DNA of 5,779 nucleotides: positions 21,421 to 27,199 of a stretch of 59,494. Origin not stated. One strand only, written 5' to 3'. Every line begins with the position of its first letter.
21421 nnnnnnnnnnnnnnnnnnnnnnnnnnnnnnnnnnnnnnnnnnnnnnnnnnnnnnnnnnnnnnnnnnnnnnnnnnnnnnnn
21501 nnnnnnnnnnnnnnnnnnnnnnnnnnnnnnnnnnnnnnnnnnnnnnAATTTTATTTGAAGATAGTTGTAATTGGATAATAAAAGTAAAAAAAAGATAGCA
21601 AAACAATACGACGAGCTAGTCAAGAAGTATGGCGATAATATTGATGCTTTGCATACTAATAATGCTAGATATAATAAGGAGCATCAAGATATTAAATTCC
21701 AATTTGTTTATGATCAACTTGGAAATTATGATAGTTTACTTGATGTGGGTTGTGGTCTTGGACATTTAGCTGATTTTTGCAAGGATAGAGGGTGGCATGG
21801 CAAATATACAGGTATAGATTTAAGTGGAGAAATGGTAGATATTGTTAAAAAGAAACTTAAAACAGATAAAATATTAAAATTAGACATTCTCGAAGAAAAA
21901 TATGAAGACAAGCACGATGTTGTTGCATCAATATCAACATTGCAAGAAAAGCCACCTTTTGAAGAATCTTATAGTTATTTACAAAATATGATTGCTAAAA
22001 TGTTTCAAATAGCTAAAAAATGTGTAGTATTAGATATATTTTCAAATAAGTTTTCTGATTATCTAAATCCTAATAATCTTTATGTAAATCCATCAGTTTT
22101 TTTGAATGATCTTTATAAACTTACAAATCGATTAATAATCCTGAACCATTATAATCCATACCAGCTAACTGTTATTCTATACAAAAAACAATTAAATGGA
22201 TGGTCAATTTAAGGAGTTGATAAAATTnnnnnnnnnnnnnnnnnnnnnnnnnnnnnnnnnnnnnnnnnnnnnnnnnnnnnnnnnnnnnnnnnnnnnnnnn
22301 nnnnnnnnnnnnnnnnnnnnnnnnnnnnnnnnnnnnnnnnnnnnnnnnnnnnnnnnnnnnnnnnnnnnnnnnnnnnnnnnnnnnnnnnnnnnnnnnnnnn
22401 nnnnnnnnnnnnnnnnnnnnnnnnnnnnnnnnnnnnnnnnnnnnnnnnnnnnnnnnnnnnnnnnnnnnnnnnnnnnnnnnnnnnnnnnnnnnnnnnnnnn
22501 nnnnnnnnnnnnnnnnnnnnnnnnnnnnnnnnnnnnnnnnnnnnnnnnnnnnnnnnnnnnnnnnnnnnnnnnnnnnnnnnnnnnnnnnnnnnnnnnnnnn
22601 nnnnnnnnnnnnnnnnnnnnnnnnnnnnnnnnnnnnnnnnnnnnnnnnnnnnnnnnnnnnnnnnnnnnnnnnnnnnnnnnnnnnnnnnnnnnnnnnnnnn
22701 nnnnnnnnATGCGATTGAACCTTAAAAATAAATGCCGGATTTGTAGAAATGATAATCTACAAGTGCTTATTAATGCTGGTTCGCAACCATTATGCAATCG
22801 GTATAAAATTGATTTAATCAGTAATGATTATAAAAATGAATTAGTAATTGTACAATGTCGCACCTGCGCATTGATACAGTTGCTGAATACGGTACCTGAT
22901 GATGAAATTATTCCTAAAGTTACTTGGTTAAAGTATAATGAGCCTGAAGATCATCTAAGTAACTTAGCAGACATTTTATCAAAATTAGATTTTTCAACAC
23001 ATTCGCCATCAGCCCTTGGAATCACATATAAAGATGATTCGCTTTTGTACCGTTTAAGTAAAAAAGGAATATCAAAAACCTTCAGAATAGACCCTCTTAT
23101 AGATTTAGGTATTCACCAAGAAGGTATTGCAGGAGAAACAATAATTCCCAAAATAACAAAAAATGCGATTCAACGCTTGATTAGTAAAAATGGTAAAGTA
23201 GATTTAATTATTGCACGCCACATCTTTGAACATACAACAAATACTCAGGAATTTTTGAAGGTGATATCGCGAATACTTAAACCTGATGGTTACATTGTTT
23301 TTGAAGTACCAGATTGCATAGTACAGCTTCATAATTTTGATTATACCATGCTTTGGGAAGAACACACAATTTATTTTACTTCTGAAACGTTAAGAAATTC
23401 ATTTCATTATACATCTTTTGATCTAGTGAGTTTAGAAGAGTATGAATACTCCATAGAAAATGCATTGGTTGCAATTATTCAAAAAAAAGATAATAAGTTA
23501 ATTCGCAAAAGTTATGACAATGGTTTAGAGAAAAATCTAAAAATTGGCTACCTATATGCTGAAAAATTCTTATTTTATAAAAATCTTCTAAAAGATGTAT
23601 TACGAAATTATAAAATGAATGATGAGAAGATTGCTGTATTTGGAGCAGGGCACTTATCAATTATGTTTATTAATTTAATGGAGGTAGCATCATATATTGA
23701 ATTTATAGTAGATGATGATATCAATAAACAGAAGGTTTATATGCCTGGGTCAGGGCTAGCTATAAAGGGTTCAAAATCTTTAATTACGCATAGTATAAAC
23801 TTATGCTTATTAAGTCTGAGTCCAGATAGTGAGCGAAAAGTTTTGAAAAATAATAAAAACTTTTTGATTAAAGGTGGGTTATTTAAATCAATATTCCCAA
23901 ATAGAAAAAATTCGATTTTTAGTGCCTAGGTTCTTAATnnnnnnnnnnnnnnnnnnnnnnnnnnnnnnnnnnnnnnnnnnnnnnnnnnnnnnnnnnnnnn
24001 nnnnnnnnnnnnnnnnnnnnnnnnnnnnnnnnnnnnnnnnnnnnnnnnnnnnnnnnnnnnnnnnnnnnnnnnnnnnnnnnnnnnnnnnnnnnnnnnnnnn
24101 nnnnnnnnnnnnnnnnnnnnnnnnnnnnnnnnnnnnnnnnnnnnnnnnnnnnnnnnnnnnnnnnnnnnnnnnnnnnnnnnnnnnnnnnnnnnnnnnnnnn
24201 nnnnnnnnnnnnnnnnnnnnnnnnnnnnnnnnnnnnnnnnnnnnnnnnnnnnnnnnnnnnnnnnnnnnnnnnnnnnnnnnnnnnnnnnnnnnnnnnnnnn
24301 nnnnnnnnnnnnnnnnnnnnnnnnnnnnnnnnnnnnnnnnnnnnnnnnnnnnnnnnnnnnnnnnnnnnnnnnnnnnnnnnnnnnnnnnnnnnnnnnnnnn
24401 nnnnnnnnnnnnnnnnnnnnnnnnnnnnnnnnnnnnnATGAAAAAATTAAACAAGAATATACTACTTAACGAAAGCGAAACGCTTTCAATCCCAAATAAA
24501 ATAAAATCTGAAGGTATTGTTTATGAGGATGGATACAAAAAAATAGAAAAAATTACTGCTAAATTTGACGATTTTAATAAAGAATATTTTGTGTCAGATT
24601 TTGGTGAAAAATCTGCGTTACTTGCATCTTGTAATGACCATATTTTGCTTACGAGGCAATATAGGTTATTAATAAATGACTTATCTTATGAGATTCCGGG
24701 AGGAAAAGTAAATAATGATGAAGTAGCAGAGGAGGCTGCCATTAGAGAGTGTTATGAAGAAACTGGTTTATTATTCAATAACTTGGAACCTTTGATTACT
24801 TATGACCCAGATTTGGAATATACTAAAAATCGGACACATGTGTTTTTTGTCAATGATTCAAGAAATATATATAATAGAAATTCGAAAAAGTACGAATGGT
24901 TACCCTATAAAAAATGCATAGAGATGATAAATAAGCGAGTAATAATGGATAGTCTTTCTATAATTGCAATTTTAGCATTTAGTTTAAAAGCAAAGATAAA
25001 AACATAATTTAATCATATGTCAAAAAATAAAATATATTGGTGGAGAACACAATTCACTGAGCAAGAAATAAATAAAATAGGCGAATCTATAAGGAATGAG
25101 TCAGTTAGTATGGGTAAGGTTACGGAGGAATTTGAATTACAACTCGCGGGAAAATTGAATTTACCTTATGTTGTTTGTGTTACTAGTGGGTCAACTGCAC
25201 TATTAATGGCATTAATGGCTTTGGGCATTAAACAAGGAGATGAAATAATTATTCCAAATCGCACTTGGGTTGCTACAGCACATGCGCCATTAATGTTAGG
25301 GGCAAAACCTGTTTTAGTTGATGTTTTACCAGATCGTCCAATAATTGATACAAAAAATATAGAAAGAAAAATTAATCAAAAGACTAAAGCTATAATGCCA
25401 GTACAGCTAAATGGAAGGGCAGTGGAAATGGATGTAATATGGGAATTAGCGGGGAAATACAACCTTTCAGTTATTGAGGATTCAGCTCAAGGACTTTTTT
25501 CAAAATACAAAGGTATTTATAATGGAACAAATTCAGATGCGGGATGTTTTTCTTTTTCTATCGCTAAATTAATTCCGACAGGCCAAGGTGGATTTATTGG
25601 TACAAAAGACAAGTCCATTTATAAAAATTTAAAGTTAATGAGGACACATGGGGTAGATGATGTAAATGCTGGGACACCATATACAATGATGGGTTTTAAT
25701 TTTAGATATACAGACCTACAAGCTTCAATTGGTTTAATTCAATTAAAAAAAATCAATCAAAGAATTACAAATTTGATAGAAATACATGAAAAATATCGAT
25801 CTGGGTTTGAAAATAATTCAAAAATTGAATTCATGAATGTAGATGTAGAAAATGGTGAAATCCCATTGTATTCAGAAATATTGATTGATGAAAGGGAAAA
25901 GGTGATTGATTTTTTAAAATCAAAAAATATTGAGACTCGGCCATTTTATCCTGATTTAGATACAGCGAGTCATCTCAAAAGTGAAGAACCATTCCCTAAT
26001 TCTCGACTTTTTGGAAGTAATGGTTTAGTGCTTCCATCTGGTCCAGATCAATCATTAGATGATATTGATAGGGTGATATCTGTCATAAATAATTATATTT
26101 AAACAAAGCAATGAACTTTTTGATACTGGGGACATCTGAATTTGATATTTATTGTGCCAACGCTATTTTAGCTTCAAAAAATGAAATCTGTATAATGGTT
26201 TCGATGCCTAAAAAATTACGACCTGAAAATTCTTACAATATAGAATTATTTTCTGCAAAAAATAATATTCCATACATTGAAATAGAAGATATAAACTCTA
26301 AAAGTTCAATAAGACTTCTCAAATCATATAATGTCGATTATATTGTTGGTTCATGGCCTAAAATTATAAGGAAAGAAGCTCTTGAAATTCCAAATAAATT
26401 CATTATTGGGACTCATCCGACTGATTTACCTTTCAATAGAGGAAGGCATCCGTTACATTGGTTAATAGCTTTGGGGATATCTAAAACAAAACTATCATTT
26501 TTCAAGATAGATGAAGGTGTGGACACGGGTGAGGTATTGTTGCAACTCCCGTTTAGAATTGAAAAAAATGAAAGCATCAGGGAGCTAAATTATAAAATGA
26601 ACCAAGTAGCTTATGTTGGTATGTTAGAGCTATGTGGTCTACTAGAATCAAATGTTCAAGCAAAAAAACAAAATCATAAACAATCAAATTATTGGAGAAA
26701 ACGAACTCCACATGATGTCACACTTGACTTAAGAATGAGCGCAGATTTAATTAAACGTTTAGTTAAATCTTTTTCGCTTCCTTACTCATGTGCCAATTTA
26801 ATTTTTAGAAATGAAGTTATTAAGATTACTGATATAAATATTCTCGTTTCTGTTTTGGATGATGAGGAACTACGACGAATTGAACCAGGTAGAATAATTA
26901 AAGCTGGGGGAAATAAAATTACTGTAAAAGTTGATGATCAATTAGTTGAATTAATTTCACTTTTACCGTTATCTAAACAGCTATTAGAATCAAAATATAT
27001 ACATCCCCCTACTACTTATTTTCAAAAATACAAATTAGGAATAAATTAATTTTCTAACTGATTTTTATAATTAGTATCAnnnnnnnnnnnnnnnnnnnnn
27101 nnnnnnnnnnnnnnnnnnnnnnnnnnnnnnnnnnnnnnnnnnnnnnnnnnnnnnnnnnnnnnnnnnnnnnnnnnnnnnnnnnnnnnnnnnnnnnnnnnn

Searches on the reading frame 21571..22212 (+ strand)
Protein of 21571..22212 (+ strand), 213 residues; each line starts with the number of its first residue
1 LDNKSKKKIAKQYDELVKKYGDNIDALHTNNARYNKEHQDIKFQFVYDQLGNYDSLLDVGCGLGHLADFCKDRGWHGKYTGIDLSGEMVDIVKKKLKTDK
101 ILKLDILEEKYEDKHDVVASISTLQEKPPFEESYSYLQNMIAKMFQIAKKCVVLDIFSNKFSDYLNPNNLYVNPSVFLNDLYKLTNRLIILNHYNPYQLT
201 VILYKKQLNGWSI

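Call 53: search_protein_families(library=pfam, proteins=[window:21571-22212:+], max_evalue=0.00001)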
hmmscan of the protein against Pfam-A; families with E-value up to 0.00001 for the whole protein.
window:21571-22212:+ (213 aa): 6 families
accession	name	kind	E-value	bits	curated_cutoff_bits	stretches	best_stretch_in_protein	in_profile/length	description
PF13649.12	Methyltransf_25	-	1.7e-09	38.6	27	1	57-126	2-76/97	Methyltransferase domain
PF08241.18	Methyltransf_11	-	3e-09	37.8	21.2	1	57-127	1-73/95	Methyltransferase domain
PF08242.18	Methyltransf_12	-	2.2e-08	35.1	30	1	57-130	1-81/98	Methyltransferase domain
PF13489.12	Methyltransf_23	-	2.3e-08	34.4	27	1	54-128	24-95/164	Methyltransferase domain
PF05175.20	MTS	-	2.6e-07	30.9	23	1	28-151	5-129/170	Methyltransferase small domain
PF13847.12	Methyltransf_31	-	3.7e-07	30.4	27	1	55-140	6-100/145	Methyltransferase domain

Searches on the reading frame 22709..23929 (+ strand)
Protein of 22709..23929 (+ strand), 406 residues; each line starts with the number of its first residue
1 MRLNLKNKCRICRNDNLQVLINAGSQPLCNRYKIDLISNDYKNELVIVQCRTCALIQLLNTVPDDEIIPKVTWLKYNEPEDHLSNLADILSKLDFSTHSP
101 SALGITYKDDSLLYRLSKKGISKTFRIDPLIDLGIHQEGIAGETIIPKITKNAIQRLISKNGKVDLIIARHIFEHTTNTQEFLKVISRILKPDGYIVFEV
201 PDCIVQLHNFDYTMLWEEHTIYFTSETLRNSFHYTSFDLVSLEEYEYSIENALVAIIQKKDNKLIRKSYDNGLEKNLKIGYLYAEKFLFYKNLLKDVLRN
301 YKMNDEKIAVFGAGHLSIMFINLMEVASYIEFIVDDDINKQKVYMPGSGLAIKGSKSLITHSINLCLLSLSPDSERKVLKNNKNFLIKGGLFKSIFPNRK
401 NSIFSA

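Call 54: search_protein_families(library=pfam, proteins=[window:22709-23929:+], max_evalue=0.00001)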
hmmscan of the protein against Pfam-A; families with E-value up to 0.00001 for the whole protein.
window:22709-23929:+ (406 aa): 4 families
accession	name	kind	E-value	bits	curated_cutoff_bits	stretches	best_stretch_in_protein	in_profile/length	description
PF08421.16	Methyltransf_13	-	5.1e-11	43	31.3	1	9-67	1-61/62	Putative zinc binding domain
PF13489.12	Methyltransf_23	-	7.7e-11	42.4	27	1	152-241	70-163/164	Methyltransferase domain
PF08484.17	Methyltransf_14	-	8.6e-11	42.3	23.5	1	283-393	46-156/160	C-methyltransferase C-terminal domain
PF08241.18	Methyltransf_11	-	1.8e-07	32.1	21.2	1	150-198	47-95/95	Methyltransferase domain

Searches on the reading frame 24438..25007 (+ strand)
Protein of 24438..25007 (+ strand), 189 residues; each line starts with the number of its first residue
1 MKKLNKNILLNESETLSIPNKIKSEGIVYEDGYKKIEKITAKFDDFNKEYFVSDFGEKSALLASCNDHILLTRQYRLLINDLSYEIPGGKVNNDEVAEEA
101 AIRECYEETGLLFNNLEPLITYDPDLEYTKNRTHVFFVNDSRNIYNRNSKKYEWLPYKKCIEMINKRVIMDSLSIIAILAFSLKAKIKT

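Call 54: search_protein_families(library=pfam, proteins=[window:24438-25007:+], max_evalue=0.00001)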
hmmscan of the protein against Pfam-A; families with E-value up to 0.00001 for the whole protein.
window:24438-25007:+ (189 aa): 1 family
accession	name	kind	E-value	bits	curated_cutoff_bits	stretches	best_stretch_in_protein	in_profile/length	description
PF00293.34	NUDIX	-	3.3e-13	50.2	21.1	1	65-160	13-118/134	NUDIX domain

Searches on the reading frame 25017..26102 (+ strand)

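Call 54: search_protein_families(library=pfam, proteins=[window:25017-26102:+], max_evalue=0.00001)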
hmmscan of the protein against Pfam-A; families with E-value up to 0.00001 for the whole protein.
window:25017-26102:+ (361 aa): 1 family
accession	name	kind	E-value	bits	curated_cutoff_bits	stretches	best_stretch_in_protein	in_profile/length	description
PF01041.23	DegT_DnrJ_EryC1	-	6.9e-84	282.6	19.8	1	14-357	4-359/360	DegT/DnrJ/EryC1/StrS aminotransferase family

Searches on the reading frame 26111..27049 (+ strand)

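Call 54: search_protein_families(library=pfam, proteins=[window:26111-27049:+], max_evalue=0.00001)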
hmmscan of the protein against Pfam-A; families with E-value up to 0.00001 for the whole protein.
window:26111-27049:+ (312 aa): 2 families
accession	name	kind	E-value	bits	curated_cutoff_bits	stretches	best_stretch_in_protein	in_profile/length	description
PF00551.24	Formyl_trans_N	-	1.7e-13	51.2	26.1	1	38-171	47-177/181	Formyl transferase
PF02911.23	Formyl_trans_C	-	2e-06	28.3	21.1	1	199-292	3-90/100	Formyl transferase, C-terminal domain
